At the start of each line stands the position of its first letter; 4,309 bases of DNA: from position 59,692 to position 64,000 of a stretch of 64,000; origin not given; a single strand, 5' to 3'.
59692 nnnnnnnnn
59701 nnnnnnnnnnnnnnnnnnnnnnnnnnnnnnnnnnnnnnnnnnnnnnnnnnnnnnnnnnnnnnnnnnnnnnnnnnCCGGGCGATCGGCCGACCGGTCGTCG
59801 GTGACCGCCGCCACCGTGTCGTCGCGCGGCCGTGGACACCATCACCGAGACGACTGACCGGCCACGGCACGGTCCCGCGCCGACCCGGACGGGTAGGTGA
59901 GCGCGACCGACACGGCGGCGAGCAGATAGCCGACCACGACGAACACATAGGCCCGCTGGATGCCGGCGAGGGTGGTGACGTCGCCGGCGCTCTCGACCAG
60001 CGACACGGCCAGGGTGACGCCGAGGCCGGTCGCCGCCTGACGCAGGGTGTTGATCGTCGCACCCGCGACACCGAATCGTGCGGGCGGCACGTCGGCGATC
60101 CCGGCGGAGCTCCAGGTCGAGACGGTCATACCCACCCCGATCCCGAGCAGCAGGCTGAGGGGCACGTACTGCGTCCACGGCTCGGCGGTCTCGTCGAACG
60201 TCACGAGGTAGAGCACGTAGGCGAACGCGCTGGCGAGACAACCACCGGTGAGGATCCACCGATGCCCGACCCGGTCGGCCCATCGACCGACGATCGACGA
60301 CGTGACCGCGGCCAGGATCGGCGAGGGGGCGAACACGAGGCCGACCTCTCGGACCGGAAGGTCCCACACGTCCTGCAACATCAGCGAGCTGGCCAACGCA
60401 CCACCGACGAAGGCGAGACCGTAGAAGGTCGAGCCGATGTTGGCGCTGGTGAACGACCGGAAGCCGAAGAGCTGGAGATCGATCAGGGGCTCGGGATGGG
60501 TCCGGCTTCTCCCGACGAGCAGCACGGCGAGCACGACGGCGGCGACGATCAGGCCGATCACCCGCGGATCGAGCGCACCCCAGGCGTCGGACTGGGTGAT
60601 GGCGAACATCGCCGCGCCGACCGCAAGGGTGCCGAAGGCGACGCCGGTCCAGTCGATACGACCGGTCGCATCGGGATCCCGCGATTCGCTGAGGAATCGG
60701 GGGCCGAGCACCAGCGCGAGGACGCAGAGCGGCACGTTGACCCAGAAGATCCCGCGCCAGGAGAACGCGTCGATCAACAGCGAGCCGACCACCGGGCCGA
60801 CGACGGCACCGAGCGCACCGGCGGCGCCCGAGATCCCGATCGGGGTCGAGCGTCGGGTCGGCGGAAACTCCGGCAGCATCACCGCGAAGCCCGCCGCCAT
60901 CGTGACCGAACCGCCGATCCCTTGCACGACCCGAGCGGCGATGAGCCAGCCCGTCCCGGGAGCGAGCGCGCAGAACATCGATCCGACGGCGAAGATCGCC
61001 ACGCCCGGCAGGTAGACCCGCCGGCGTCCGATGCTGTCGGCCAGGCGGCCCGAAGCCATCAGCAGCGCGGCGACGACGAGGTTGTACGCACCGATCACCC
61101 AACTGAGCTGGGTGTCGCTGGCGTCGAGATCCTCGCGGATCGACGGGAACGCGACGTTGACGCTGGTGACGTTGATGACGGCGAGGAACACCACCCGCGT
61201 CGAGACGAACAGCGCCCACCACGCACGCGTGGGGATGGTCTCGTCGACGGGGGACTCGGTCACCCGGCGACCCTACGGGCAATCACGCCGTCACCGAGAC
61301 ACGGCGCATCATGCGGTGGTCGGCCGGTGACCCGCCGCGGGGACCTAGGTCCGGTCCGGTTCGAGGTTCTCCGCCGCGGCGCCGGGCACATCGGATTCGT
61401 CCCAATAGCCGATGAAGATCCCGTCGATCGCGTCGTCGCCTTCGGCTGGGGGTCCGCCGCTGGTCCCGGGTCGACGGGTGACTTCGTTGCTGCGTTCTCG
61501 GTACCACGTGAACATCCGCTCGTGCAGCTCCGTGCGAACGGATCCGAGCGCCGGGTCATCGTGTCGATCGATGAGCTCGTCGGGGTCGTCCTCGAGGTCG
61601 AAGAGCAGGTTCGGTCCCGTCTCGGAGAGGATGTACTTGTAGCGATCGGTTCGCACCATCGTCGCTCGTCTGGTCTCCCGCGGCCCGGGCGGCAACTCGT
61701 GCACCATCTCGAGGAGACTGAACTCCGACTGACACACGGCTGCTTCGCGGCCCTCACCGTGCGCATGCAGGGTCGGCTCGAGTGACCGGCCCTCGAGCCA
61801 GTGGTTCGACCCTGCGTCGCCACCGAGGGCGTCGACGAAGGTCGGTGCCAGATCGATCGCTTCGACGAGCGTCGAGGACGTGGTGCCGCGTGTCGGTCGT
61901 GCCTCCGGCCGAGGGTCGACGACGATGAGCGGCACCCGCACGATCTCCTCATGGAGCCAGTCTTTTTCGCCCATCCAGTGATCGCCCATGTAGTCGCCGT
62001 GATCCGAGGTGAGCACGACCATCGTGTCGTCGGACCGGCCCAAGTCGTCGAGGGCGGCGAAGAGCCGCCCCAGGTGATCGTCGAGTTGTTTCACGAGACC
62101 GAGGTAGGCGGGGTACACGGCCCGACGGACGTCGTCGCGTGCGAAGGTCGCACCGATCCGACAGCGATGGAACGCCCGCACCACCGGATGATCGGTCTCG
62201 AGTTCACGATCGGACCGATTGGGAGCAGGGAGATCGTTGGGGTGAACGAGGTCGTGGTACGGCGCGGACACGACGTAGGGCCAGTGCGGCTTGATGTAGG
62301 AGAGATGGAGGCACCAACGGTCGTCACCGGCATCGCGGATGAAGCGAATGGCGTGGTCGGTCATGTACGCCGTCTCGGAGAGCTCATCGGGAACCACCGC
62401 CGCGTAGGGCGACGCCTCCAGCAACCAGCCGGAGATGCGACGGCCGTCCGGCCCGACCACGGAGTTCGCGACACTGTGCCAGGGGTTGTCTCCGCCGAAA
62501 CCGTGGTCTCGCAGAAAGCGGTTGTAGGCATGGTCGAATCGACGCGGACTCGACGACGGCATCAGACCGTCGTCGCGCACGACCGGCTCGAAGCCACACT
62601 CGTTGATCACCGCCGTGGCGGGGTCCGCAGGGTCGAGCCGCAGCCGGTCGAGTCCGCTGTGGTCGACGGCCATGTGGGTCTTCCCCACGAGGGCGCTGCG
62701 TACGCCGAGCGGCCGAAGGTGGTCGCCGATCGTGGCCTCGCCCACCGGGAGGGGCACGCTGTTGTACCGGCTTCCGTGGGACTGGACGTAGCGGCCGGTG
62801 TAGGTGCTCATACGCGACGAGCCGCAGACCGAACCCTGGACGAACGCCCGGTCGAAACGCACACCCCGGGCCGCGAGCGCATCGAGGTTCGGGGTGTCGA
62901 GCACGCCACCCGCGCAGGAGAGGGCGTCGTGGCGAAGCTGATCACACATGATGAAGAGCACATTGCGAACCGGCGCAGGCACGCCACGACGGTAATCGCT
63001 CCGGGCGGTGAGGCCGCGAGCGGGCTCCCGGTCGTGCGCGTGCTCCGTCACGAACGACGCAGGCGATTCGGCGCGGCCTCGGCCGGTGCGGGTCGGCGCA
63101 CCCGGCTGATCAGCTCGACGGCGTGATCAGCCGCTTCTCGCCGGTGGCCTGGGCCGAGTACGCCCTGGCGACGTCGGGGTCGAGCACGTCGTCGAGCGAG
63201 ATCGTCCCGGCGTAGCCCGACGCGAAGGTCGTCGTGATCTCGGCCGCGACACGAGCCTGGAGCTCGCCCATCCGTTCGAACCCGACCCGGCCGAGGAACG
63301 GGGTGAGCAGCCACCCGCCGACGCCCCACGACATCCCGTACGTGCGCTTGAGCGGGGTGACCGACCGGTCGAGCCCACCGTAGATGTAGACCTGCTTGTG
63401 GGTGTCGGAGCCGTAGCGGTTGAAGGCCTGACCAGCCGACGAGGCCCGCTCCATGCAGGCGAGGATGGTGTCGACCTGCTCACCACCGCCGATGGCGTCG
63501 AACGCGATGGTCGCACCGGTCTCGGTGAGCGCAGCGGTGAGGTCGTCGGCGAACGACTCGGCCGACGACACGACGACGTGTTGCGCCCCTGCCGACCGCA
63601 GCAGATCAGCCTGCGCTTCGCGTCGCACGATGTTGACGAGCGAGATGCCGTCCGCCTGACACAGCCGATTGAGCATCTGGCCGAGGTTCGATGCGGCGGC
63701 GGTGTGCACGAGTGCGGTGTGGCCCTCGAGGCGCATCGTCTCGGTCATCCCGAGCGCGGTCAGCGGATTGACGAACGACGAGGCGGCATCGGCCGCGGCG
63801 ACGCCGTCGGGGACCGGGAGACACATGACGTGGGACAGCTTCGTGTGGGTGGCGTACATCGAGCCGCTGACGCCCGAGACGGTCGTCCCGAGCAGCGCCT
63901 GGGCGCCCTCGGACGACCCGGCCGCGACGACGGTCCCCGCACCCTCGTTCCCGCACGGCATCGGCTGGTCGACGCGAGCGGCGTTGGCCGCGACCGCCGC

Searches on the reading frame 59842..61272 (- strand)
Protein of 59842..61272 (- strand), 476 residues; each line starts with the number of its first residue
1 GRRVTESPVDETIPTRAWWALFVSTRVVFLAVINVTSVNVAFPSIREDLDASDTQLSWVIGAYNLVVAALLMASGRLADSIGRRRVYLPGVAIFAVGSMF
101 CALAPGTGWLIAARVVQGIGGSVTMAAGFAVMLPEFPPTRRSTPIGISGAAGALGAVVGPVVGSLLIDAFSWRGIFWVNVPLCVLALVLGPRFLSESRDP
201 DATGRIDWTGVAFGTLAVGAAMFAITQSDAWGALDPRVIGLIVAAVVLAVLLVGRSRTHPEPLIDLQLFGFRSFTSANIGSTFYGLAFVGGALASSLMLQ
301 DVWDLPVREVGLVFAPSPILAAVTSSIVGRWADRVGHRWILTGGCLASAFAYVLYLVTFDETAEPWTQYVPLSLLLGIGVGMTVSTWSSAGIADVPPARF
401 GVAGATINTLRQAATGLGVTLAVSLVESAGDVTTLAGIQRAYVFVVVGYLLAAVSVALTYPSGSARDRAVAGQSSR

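Call 47: search_protein_families(library=pfam, proteins=[window:59842-61272:-], max_evalue=0.00001)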
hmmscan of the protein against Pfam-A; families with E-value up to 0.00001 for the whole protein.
window:59842-61272:- (476 aa): 2 families
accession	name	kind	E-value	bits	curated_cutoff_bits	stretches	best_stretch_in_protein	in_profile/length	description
PF07690.21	MFS_1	-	6e-60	203.4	33.4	2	28-418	5-346/347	Major Facilitator Superfamily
PF00083.30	Sugar_tr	-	2.3e-11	43.7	22.3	1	41-197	33-194/452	Sugar (and other) transporter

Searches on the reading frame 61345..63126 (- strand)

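Call 47: search_protein_families(library=pfam, proteins=[window:61345-63126:-], max_evalue=0.00001)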
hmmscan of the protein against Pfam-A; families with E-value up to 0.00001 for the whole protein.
window:61345-63126:- (593 aa): 3 families
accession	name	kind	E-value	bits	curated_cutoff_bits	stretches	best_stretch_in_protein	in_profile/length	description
PF00884.28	Sulfatase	-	4.5e-42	144.8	25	1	54-435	1-300/301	Sulfatase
PF16347.10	SGSH_C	-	7.9e-14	52.5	29.3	1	381-539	1-149/154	N-sulphoglucosamine sulphohydrolase, C-terminal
PF01663.27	Phosphodiest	-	1.1e-12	48.6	23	1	344-394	187-239/342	Type I phosphodiesterase / nucleotide pyrophosphatase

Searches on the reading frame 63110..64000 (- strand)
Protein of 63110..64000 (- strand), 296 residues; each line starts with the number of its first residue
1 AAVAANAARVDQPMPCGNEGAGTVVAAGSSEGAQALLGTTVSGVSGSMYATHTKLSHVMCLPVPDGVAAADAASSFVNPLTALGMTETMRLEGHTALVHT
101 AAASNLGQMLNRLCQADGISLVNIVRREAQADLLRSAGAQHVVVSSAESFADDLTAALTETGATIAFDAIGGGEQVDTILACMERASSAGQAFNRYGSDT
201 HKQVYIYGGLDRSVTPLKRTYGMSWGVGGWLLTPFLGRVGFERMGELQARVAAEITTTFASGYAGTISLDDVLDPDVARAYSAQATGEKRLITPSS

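Call 47: search_protein_families(library=pfam, proteins=[window:63110-64000:-], max_evalue=0.00001)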
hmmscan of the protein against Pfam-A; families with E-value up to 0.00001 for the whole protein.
window:63110-64000:- (296 aa): 1 family
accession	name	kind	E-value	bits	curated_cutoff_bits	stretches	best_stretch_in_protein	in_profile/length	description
PF00107.32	ADH_zinc_N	-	1.3e-07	32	31.8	1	106-185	2-81/129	Zinc-binding dehydrogenase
